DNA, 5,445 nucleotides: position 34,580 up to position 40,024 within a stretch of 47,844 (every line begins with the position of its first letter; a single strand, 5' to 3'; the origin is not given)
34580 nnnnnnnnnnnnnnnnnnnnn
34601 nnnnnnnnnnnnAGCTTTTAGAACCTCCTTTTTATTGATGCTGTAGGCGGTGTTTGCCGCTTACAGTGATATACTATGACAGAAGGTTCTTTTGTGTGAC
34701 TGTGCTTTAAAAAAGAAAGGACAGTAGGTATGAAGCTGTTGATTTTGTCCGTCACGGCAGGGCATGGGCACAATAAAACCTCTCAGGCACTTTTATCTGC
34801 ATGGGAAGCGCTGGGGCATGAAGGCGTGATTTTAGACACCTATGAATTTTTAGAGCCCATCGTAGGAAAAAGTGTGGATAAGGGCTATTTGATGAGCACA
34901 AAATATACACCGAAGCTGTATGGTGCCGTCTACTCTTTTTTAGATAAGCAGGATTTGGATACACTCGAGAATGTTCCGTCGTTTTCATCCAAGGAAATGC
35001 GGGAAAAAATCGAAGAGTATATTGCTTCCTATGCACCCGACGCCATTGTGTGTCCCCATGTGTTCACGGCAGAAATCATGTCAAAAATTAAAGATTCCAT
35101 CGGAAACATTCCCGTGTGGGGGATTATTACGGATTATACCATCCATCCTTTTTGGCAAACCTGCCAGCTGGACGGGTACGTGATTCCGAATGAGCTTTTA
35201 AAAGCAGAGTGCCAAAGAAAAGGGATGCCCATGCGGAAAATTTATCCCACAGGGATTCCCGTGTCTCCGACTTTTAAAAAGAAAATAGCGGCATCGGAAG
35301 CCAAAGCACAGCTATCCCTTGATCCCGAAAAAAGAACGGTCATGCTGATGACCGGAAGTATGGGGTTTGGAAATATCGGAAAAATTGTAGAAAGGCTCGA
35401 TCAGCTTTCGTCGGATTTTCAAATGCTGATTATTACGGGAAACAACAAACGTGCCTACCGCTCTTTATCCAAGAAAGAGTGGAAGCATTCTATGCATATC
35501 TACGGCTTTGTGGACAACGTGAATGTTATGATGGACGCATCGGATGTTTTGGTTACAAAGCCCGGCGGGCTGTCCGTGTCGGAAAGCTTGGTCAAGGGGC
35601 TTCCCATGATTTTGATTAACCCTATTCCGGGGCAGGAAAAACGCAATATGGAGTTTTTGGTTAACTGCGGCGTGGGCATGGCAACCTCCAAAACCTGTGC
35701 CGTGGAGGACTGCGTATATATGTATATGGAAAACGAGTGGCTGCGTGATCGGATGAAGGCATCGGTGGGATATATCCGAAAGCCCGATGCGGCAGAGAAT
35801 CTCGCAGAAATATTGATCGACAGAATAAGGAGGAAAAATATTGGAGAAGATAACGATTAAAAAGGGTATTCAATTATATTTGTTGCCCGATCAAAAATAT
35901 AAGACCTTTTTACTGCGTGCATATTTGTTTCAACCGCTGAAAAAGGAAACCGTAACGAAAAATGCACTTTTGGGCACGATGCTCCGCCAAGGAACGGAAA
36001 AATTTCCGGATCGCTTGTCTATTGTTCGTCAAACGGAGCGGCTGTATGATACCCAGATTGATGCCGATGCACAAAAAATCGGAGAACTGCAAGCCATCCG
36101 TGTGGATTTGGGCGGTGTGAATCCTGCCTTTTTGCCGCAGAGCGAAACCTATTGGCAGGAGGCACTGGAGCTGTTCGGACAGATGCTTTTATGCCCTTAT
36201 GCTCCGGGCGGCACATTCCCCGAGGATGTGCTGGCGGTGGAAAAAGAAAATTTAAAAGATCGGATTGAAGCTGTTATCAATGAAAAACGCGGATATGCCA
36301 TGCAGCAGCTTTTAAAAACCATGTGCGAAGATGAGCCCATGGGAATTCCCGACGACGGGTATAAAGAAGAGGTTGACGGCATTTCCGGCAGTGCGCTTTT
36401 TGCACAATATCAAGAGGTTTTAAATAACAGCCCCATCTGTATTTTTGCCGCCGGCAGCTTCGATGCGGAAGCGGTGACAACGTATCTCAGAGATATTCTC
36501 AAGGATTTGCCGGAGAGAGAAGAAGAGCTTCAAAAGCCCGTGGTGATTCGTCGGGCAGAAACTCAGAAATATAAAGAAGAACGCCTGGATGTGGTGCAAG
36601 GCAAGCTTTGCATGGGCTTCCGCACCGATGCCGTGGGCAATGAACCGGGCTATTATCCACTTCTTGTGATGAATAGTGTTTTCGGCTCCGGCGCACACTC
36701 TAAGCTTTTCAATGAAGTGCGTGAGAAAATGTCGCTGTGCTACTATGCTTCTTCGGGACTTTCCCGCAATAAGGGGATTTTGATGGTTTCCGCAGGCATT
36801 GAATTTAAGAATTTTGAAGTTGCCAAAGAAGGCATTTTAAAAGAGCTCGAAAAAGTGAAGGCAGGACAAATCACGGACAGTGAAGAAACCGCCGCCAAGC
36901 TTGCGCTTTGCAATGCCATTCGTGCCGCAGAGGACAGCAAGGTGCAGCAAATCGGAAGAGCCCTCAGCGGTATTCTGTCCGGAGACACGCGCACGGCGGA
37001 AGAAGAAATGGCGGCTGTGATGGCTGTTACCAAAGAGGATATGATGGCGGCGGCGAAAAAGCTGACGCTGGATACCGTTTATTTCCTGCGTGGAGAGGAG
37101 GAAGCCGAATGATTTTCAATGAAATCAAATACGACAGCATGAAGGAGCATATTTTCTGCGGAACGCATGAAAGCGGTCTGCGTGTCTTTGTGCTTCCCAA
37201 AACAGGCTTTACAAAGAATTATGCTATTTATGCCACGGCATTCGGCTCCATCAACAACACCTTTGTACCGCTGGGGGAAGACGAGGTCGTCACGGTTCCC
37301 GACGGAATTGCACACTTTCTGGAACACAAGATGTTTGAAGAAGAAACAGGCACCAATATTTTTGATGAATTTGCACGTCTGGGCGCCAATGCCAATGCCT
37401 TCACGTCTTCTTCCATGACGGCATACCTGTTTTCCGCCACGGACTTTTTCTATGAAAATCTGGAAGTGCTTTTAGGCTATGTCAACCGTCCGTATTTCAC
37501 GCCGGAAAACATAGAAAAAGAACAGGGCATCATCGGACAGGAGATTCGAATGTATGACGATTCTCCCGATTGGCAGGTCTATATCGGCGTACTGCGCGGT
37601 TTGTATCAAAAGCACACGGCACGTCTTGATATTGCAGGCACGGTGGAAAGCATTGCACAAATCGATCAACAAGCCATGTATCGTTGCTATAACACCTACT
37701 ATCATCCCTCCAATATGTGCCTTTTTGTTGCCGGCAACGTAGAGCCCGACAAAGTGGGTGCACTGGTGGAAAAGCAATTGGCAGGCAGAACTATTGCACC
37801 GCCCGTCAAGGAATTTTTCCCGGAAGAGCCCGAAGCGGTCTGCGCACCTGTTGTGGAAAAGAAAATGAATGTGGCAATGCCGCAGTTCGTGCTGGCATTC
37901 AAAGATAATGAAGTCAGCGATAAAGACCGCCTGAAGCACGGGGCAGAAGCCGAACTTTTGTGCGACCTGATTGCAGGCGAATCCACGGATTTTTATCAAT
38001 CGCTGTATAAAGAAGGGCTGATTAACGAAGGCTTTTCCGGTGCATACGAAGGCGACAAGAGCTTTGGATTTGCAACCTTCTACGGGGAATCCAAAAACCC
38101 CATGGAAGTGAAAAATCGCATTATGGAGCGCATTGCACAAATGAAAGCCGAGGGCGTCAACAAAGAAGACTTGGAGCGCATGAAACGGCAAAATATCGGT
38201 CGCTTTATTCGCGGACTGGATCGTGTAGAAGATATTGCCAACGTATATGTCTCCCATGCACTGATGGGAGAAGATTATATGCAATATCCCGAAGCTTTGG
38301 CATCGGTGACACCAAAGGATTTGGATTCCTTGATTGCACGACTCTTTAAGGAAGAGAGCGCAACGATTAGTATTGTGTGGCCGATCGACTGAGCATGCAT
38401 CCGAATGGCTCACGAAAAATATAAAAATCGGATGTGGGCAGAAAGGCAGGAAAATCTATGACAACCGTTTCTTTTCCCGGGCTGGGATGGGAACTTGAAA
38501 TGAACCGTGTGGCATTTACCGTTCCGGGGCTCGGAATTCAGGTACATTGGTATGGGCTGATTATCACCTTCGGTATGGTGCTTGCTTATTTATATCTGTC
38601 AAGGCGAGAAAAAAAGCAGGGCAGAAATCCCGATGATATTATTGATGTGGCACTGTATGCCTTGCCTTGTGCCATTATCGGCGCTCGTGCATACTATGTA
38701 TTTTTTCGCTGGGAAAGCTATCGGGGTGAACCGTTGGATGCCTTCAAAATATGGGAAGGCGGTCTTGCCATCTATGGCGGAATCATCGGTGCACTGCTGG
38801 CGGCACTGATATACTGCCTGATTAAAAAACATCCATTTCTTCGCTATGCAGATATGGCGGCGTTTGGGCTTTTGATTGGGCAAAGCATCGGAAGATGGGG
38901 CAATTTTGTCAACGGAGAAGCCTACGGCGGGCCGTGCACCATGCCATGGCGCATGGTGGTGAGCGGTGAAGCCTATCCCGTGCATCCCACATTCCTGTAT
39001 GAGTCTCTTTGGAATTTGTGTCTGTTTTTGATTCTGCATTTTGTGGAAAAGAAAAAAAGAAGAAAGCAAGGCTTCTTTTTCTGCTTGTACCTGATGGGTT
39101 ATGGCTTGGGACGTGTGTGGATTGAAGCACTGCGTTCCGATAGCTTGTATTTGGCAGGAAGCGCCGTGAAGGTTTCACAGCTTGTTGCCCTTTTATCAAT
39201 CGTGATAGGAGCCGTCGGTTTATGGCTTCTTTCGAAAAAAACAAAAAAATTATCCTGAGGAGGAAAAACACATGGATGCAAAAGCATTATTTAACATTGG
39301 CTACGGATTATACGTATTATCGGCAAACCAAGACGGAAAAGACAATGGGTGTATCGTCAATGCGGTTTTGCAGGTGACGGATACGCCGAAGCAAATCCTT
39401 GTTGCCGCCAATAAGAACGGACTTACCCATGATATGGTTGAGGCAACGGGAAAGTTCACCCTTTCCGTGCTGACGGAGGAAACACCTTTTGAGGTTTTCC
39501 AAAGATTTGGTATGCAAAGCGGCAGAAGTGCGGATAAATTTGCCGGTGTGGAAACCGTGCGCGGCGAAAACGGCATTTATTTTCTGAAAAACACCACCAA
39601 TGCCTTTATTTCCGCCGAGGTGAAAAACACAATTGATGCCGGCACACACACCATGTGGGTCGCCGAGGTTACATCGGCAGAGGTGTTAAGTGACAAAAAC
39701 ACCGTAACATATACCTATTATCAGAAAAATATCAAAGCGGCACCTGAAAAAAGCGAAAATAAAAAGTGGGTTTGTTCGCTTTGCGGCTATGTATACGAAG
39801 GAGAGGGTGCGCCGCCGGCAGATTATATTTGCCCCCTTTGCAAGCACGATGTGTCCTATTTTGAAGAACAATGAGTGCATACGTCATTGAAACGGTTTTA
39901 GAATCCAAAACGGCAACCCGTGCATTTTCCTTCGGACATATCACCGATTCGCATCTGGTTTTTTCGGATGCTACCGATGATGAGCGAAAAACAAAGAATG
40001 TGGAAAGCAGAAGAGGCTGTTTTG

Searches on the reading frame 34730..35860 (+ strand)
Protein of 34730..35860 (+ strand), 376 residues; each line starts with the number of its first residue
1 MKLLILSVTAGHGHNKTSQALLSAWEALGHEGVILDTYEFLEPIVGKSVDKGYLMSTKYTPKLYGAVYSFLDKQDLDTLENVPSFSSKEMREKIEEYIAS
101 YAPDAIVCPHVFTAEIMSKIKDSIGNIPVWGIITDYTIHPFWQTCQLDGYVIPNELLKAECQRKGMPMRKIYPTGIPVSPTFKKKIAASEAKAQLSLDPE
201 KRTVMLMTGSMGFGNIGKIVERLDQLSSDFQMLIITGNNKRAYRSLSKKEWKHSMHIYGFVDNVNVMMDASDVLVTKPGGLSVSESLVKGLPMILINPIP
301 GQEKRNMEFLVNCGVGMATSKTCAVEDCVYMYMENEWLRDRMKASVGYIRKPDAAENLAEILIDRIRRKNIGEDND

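Call 12: find_related_loci(query=window:34730-35860:+, collection=genome_contigs, flank=4000)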
Query window:34730-35860:+ (376 aa) in genome_contigs; peptide patterns used: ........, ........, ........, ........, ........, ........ (x = any residue, [..] = any of these).
87 stretches matched a pattern, but none encodes a relative of the query by tblastn (E <= 1e-3).

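Call 25: search_protein_families(library=ncbifam, proteins=[window:34730-35860:+], max_evalue=0.00001)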
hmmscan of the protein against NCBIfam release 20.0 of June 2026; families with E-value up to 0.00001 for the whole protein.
window:34730-35860:+ (376 aa): 5 families
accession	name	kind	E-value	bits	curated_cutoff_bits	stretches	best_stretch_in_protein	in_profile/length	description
NF010135.0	PRK13609.1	equivalog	1.1e-55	189.1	500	1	2-366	6-369/388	diglucosyl diacylglycerol synthase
NF010134.0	PRK13608.1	equivalog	1.7e-44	152.5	557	1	2-366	7-369/391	diglucosyl diacylglycerol synthase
TIGR01133.1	murG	equivalog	7e-13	48.3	250.25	1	179-362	161-353/353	undecaprenyldiphospho-muramoylpentapeptide beta-N-acetylglucosaminyltransferase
TIGR03590.1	PseG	equivalog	8.3e-07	28.9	153.55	1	180-297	156-268/280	UDP-2,4-diacetamido-2,4,6-trideoxy-beta-L-altropyranose hydrolase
NF009102.0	PRK12446.1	equivalog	7.2e-06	25.1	339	1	168-297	153-279/352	undecaprenyldiphospho-muramoylpentapeptide beta-N-acetylglucosaminyltransferase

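Call 40: find_homologous_proteins(query=window:34730-35860:+, max_evalue=1e-40)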
Query window:34730-35860:+ (376 aa): 1483 proteins with E <= 1e-40 among 3430 candidates; the best 120 are listed.
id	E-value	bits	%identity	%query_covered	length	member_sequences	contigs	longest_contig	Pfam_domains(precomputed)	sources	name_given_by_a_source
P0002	8.5e-243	823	95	100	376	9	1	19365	PF00534.27,PF04101.23,PF06925.18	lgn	-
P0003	7.7e-111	389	49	91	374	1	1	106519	PF00534.27,PF04101.23,PF06925.18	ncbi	-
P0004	1.4e-110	388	51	88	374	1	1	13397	PF00534.27,PF04101.23,PF06925.18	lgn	-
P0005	1.2e-109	385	48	97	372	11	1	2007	PF04101.23,PF06925.18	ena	-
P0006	8.4e-109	382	46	98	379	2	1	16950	PF00534.27,PF04101.23,PF06925.18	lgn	-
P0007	3.4e-108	380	46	97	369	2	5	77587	PF04101.23,PF06925.18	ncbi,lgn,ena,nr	ncbi:MAG: galactosyldiacylglycerol synthase [Clostridia bacterium]|nr:galactosyldiacylglycerol synth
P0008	1.7e-107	378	46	97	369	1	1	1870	PF04101.23,PF06925.18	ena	-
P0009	4.9e-107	376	48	97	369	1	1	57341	PF04101.23,PF06925.18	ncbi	-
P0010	5.8e-107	376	47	97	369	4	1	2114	PF04101.23,PF06925.18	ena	-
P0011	1.5e-106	375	46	98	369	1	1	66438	PF04101.23,PF06925.18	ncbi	-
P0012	3.2e-106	374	44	99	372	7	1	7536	PF00534.27,PF04101.23,PF06925.18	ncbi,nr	ncbi:MAG: glycosyltransferase [Clostridiaceae bacterium]|nr:glycosyltransferase [Clostridiaceae bact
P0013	6.4e-106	373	45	96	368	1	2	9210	PF00534.27,PF04101.23,PF06925.18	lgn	-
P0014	8.0e-106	372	47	97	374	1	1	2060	PF04101.23,PF06925.18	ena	-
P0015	1.1e-105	372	45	97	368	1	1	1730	PF00534.27,PF04101.23,PF06925.18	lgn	-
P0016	1.3e-105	372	46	99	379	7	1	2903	PF04101.23,PF06925.18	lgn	-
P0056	7.3e-102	359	45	98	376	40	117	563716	PF00534.27,PF04101.23,PF06925.18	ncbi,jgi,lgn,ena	-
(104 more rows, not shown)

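Call 41: find_encoding_contigs(protein=P0002, flank=4000, max_places=10)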
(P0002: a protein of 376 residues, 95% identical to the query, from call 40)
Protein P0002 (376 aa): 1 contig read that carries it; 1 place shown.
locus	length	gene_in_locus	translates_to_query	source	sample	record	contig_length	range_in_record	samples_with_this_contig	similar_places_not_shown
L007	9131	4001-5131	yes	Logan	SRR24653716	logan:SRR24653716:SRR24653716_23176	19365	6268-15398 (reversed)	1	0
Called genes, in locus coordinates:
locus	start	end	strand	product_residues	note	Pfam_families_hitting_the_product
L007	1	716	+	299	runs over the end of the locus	PF04468:PSP1, PF28472:PSP1_3rd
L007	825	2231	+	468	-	-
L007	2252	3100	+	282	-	PF01261:AP_endonuc_2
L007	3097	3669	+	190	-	PF01725:Ham1p_like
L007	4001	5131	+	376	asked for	PF06925:MGDG_synth, PF00534:Glycos_transf_1 (faint), PF04101:Glyco_tran_28_C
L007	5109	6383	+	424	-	PF05193:Peptidase_M16_C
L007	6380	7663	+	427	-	PF00675:Peptidase_M16, PF05193:Peptidase_M16_C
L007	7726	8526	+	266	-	PF01790:LGT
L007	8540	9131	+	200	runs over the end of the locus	PF01613:Flavin_Reduct, PF21349:RUBY_RBDX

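Call 47: find_encoding_contigs(protein=P0003, flank=10000, max_places=3)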
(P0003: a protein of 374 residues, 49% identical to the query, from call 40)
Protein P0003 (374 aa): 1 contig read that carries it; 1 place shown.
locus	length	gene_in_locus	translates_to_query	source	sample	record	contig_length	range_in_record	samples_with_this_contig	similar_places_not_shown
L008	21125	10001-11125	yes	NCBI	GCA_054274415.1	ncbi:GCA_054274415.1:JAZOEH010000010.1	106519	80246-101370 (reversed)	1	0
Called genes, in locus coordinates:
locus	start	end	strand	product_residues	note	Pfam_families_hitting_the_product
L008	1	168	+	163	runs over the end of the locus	-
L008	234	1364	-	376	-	PF00768:Peptidase_S11, PF13354:Beta-lactamase2, PF07943:PBP5_C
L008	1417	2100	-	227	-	PF20582:UPF0758_N (weak), PF14520:HHH_5 (faint), PF04002:RadC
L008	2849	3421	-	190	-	PF01751:Toprim (weak), PF13662:Toprim_4 (weak), PF13331:DUF4093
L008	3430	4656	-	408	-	PF01966:HD, PF13286:HD_assoc (faint)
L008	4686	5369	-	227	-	PF03767:Acid_phosphat_B (weak), PF00702:Hydrolase, PF12710:HAD, PF13419:HAD_2, PF13242:Hydrolase_like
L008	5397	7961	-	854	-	PF00690:Cation_ATPase_N, PF00122:E1-E2_ATPase, PF00702:Hydrolase, PF13246:Cation_ATPase, PF00689:Cation_ATPase_C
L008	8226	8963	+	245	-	PF01138:RNase_PH, PF03725:RNase_PH_C (weak)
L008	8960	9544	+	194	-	PF01725:Ham1p_like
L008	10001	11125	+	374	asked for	PF06925:MGDG_synth, PF00534:Glycos_transf_1, PF04101:Glyco_tran_28_C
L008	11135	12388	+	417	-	PF05193:Peptidase_M16_C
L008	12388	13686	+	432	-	PF00675:Peptidase_M16, PF05193:Peptidase_M16_C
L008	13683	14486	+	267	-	PF01790:LGT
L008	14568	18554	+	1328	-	PF00395:SLH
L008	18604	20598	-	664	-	PF01926:MMR_HSR1, PF02421:FeoB_N, PF09439:SRPRB (weak), PF17910:FeoB_Cyto, PF07670:Gate, PF07664:FeoB_C, PF07670:Gate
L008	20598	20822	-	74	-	PF04023:FeoA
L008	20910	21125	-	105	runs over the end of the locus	PF06153:CdAMP_rec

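Call 48: find_encoding_contigs(protein=P0004, flank=10000, max_places=3)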
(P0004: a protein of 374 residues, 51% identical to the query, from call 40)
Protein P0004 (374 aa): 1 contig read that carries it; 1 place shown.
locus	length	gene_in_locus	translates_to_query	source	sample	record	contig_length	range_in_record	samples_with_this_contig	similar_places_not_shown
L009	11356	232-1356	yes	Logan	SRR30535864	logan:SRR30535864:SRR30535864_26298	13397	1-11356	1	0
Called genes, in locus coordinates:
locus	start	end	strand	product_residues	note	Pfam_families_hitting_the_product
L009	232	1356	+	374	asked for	PF06925:MGDG_synth, PF00534:Glycos_transf_1, PF04101:Glyco_tran_28_C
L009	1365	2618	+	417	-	PF05193:Peptidase_M16_C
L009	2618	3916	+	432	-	PF00675:Peptidase_M16, PF05193:Peptidase_M16_C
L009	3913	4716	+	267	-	PF01790:LGT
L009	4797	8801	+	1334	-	PF00395:SLH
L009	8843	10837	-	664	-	PF01926:MMR_HSR1, PF02421:FeoB_N, PF09439:SRPRB (weak), PF17910:FeoB_Cyto, PF07670:Gate, PF07664:FeoB_C, PF07670:Gate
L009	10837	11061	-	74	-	PF04023:FeoA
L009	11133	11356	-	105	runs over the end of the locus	PF06153:CdAMP_rec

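Call 53: find_encoding_contigs(protein=P0007, flank=3000, max_places=5)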
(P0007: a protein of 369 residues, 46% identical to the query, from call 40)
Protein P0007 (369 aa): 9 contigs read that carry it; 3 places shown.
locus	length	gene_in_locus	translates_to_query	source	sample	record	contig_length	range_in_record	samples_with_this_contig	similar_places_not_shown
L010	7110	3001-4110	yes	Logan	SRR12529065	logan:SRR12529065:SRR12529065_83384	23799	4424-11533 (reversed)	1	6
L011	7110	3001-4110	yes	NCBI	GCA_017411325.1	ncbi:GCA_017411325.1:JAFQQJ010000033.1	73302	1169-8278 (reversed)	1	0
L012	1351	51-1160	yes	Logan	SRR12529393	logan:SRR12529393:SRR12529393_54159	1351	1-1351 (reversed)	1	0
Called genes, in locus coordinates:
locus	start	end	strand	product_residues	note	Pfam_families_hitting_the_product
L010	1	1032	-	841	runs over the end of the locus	PF00690:Cation_ATPase_N, PF00122:E1-E2_ATPase, PF00702:Hydrolase, PF13246:Cation_ATPase, PF12710:HAD (weak), PF08282:Hydrolase_3 (faint), PF00689:Cation_ATPase_C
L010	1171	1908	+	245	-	PF01138:RNase_PH, PF03725:RNase_PH_C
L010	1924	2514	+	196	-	PF01725:Ham1p_like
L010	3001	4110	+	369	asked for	PF06925:MGDG_synth, PF04101:Glyco_tran_28_C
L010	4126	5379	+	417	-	PF05193:Peptidase_M16_C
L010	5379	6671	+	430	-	PF00675:Peptidase_M16, PF05193:Peptidase_M16_C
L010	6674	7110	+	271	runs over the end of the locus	PF01790:LGT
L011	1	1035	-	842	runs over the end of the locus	PF00690:Cation_ATPase_N, PF00122:E1-E2_ATPase, PF00702:Hydrolase, PF13246:Cation_ATPase, PF12710:HAD (weak), PF08282:Hydrolase_3 (faint), PF00689:Cation_ATPase_C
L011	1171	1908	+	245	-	PF01138:RNase_PH, PF03725:RNase_PH_C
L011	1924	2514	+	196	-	PF01725:Ham1p_like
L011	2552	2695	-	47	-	-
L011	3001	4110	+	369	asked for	PF06925:MGDG_synth, PF04101:Glyco_tran_28_C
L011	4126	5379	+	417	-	PF05193:Peptidase_M16_C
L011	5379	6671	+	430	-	PF00675:Peptidase_M16, PF05193:Peptidase_M16_C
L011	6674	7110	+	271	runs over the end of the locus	PF01790:LGT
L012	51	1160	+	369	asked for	PF06925:MGDG_synth, PF04101:Glyco_tran_28_C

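Call 54: find_encoding_contigs(protein=P0056, flank=3000, max_places=5)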
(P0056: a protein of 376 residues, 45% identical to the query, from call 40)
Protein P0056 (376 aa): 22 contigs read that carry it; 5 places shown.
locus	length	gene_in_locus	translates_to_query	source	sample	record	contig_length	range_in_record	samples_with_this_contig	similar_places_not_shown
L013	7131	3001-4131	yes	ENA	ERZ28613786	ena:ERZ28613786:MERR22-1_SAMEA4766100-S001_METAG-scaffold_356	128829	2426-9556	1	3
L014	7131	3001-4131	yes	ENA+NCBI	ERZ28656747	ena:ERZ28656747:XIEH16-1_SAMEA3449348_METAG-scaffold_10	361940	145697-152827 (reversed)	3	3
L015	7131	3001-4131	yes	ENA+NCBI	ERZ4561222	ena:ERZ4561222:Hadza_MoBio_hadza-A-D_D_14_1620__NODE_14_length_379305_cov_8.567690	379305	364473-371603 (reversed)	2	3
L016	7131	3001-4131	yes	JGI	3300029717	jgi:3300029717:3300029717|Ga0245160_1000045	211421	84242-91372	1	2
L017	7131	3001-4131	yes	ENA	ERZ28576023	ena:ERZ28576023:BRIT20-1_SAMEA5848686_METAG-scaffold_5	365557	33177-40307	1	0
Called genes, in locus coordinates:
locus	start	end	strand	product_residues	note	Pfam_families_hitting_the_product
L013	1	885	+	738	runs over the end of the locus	PF00395:SLH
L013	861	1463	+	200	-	PF01725:Ham1p_like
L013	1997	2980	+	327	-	PF00356:LacI, PF00532:Peripla_BP_1, PF13377:Peripla_BP_3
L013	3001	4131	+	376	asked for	PF06925:MGDG_synth, PF00534:Glycos_transf_1 (weak), PF04101:Glyco_tran_28_C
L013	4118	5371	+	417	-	PF05193:Peptidase_M16_C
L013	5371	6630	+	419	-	PF00675:Peptidase_M16, PF05193:Peptidase_M16_C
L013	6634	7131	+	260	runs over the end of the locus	PF01790:LGT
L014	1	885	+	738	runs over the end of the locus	PF00395:SLH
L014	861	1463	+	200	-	PF01725:Ham1p_like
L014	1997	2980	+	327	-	PF00356:LacI, PF00532:Peripla_BP_1, PF13377:Peripla_BP_3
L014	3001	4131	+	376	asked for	PF06925:MGDG_synth, PF00534:Glycos_transf_1 (weak), PF04101:Glyco_tran_28_C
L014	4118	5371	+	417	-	PF05193:Peptidase_M16_C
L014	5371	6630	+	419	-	PF00675:Peptidase_M16, PF05193:Peptidase_M16_C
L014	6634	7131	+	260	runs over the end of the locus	PF01790:LGT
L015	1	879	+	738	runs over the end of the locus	PF00395:SLH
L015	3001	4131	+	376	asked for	PF06925:MGDG_synth, PF00534:Glycos_transf_1 (weak), PF04101:Glyco_tran_28_C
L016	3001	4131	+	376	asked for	PF06925:MGDG_synth, PF00534:Glycos_transf_1 (weak), PF04101:Glyco_tran_28_C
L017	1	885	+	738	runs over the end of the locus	PF00395:SLH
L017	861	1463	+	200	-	PF01725:Ham1p_like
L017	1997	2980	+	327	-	PF00356:LacI, PF00532:Peripla_BP_1, PF13377:Peripla_BP_3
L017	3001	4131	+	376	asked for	PF06925:MGDG_synth, PF00534:Glycos_transf_1 (weak), PF04101:Glyco_tran_28_C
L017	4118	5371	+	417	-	PF05193:Peptidase_M16_C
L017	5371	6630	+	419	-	PF00675:Peptidase_M16, PF05193:Peptidase_M16_C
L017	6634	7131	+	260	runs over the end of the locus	PF01790:LGT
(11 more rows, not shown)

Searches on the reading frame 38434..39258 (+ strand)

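Call 77: search_protein_families(library=ncbifam, proteins=[window:38434-39258:+], max_evalue=0.00001)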
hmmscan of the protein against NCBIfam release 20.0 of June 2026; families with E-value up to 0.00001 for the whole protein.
window:38434-39258:+ (274 aa): 8 families
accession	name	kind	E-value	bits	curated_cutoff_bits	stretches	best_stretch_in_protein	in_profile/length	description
TIGR00544.1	lgt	equivalog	1.5e-63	214.8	118.9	1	25-271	12-273/280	prolipoprotein diacylglyceryl transferase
NF000778.0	PRK00052.3-4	equivalog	3.5e-39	135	334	1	34-265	10-243/252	prolipoprotein diacylglyceryl transferase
NF009611.0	PRK13108.1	equivalog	4.1e-39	134.8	636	2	35-174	21-164/476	prolipoprotein diacylglyceryl transferase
NF000784.0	PRK00052.4-5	subfamily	3.4e-31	108.5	409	1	35-166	11-142/298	prolipoprotein diacylglyceryl transferase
NF000775.0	PRK00052.2-5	equivalog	2.4e-27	96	428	1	23-272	8-283/288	prolipoprotein diacylglyceryl transferase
NF000779.0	PRK00052.3-5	equivalog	6e-22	78.7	405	1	23-239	6-212/257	prolipoprotein diacylglyceryl transferase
NF000780.0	PRK00052.4-1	equivalog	7.2e-17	61.6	547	1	37-260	30-265/327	prolipoprotein diacylglyceryl transferase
NF000777.0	PRK00052.3-2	equivalog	1.8e-07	31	558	1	108-236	111-246/310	prolipoprotein diacylglyceryl transferase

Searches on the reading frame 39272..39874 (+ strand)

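Call 77: search_protein_families(library=ncbifam, proteins=[window:39272-39874:+], max_evalue=0.00001)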
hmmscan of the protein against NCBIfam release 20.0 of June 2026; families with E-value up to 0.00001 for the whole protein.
window:39272-39874:+ (200 aa): 8 families
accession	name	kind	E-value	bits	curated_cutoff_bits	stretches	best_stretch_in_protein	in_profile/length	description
TIGR02296.1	HpaC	equivalog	3.3e-12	46.7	205.95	1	11-148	10-146/154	4-hydroxyphenylacetate 3-monooxygenase, reductase component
NF045733.1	StyMonoxStyB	equivalog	1.3e-11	44.7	200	1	11-145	13-140/150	styrene monooxygenase NADH-dependent flavin reductase subunit StyB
NF045630.1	monooxsub_HsaB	equivalog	8e-11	42.1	230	1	11-165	19-168/186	3-hydroxy-9,10-secoandrosta-1,3,5(10)-triene-9,17-dione monooxygenase reductase subunit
NF045919.1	HphnlacHdxRed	equivalog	2.3e-10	40.1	340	1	4-135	12-139/309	p-hydroxyphenylacetate 3-hydroxylase reductase component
TIGR03615.1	RutF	equivalog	1.7e-09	37.9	254.75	1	8-148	12-149/156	NADH-dependent FMN reductase RutF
NF045767.1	RuberyRbr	equivalog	1.8e-09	37.9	200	1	145-198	136-188/194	rubrerythrin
NF012030.0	PRK15486.1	equivalog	1e-07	31.9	315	1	14-151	22-156/170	4-hydroxyphenylacetate 3-monooxygenase reductase subunit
NF052639.1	FlvnRedFerAPor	equivalog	3.2e-07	30.2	260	1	5-140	10-139/158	flavin reductase FerA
